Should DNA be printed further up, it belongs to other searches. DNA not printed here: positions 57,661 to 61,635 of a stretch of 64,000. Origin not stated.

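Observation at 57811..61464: Unusual loading module: docking domain - C domain - FkbH - ACP (condensation onto a glyceryl-ACP?)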

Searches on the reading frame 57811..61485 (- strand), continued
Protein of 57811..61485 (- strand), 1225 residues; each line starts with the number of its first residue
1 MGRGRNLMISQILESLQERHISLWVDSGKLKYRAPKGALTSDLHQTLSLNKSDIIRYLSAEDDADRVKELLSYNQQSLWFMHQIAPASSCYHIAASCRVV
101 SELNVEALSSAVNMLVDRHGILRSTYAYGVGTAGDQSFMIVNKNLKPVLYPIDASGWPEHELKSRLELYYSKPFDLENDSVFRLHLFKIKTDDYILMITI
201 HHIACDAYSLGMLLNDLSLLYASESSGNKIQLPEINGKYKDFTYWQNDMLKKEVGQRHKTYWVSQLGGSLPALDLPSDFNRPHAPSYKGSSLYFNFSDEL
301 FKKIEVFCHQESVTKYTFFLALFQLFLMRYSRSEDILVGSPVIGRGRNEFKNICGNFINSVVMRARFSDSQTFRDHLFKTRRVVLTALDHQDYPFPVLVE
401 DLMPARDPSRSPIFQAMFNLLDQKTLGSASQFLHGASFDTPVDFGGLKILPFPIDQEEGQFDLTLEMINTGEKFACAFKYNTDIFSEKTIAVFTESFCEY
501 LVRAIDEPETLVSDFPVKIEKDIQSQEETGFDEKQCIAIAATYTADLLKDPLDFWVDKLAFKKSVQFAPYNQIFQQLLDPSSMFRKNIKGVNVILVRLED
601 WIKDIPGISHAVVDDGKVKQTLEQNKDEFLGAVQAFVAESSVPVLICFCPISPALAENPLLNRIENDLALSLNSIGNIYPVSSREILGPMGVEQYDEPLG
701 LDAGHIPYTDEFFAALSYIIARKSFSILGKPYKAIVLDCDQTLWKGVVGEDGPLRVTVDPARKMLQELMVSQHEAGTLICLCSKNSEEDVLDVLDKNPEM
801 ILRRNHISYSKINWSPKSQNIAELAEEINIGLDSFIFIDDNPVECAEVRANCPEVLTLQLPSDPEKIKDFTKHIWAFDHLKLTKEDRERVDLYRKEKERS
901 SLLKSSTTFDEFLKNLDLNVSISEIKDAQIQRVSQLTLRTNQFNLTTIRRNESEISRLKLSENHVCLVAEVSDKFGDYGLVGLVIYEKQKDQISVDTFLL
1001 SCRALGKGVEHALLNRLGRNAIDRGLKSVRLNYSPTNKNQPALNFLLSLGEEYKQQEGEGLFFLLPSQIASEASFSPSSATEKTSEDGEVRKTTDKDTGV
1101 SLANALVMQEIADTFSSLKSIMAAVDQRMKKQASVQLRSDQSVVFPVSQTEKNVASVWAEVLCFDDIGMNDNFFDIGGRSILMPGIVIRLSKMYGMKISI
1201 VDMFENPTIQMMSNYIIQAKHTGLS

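Call 44: find_encoding_contigs(protein=P0077, flank=10000, max_places=1)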
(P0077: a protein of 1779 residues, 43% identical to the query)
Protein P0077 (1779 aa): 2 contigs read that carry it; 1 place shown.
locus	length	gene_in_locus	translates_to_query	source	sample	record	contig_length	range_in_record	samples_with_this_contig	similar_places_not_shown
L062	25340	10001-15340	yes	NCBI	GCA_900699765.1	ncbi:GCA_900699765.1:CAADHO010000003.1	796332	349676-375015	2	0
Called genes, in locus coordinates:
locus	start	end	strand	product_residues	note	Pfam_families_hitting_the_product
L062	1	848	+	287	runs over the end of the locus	PF13401:AAA_22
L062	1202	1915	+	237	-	PF02698:DUF218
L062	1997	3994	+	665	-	PF13522:GATase_6, PF13537:GATase_7, PF00733:Asn_synthase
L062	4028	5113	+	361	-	-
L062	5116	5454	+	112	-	-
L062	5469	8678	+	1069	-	PF00668:Condensation, PF00501:AMP-binding, PF13193:AMP-binding_C, PF00550:PP-binding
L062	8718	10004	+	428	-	PF01209:Ubie_methyltran (weak), PF13489:Methyltransf_23, PF00398:RrnaAD (weak), PF08241:Methyltransf_11, PF08242:Methyltransf_12, PF13649:Methyltransf_25, PF13847:Methyltransf_31, PF00550:PP-binding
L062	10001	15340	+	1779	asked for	PF18563:TubC_N, PF00668:Condensation, PF00698:Acyl_transf_1, PF00668:Condensation, PF00501:AMP-binding, PF13193:AMP-binding_C, PF00550:PP-binding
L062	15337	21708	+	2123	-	PF00109:ketoacyl-synt, PF02801:Ketoacyl-synt_C, PF16197:KAsynt_C_assoc, PF22336:RhiE-like_linker, PF22621:CurL-like_PKS_C, PF00698:Acyl_transf_1, PF00550:PP-binding, PF00668:Condensation, +3 more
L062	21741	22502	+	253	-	PF12146:Hydrolase_4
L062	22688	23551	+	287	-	PF00561:Abhydrolase_1, PF12697:Abhydrolase_6 (weak)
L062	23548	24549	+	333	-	-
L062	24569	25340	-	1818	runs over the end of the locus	PF22352:K319L-like_PKD, PF02010:REJ, PF22352:K319L-like_PKD, PF18911:PKD_4, PF22352:K319L-like_PKD, PF22352:K319L-like_PKD, PF22352:K319L-like_PKD, PF22352:K319L-like_PKD, +10 more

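Call 70: find_encoding_contigs(protein=P0012, flank=10000, max_places=1)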
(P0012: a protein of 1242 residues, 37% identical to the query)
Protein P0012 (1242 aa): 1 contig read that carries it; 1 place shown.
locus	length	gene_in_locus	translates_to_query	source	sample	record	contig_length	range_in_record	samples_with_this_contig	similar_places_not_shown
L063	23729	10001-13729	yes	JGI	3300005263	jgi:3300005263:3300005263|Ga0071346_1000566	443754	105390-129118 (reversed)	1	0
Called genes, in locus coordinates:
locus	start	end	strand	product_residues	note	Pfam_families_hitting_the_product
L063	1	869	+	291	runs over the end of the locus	PF00535:Glycos_transf_2, PF13641:Glyco_tranf_2_3 (weak)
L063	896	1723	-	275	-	PF01522:Polysacc_deac_1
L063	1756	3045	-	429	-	-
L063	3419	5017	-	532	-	PF02706:Wzz (weak)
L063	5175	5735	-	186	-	PF02563:Poly_export, PF22461:SLBB_2 (weak), PF10531:SLBB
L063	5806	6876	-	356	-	-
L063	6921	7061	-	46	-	-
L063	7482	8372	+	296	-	-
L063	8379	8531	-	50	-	-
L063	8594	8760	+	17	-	-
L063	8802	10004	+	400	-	PF00891:Methyltransf_2, PF01209:Ubie_methyltran, PF13489:Methyltransf_23, PF01135:PCMT (weak), PF08241:Methyltransf_11, PF08242:Methyltransf_12, PF13649:Methyltransf_25, PF13847:Methyltransf_31, +2 more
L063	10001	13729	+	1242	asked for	PF18563:TubC_N, PF00668:Condensation, PF00550:PP-binding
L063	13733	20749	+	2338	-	PF00109:ketoacyl-synt, PF02801:Ketoacyl-synt_C, PF16197:KAsynt_C_assoc, PF22336:RhiE-like_linker, PF22621:CurL-like_PKS_C, PF00698:Acyl_transf_1, PF00550:PP-binding, PF00668:Condensation, +3 more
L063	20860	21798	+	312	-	PF00756:Esterase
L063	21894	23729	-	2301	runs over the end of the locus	PF00109:ketoacyl-synt, PF02801:Ketoacyl-synt_C, PF16197:KAsynt_C_assoc, PF00698:Acyl_transf_1, PF00550:PP-binding, PF00668:Condensation, PF00501:AMP-binding, PF13193:AMP-binding_C, +2 more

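Call 71: find_encoding_contigs(protein=P0007, flank=10000, max_places=1)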
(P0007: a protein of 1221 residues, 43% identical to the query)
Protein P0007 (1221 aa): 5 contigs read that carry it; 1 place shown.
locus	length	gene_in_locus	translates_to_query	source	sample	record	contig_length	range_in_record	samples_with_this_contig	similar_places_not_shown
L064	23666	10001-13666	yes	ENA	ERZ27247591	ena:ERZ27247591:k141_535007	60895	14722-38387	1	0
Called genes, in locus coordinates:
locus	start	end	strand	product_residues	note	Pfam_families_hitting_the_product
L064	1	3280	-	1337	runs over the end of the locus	PF12969:DUF3857, PF01841:Transglut_core, PF12969:DUF3857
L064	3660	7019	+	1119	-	PF00109:ketoacyl-synt, PF00108:Thiolase_N (faint), PF02801:Ketoacyl-synt_C, PF16197:KAsynt_C_assoc, PF22336:RhiE-like_linker (faint), PF22621:CurL-like_PKS_C, PF00698:Acyl_transf_1, PF00550:PP-binding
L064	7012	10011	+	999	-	PF00109:ketoacyl-synt, PF02801:Ketoacyl-synt_C, PF16197:KAsynt_C_assoc, PF21089:PKS_DH_N, PF14765:PS-DH, PF00550:PP-binding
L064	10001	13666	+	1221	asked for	PF00668:Condensation, PF00550:PP-binding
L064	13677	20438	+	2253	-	PF00668:Condensation, PF00501:AMP-binding, PF13193:AMP-binding_C, PF00550:PP-binding, PF00109:ketoacyl-synt, PF02801:Ketoacyl-synt_C, PF16197:KAsynt_C_assoc, PF22336:RhiE-like_linker, +3 more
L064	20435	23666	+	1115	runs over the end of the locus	PF00668:Condensation, PF00501:AMP-binding, PF13193:AMP-binding_C, PF00550:PP-binding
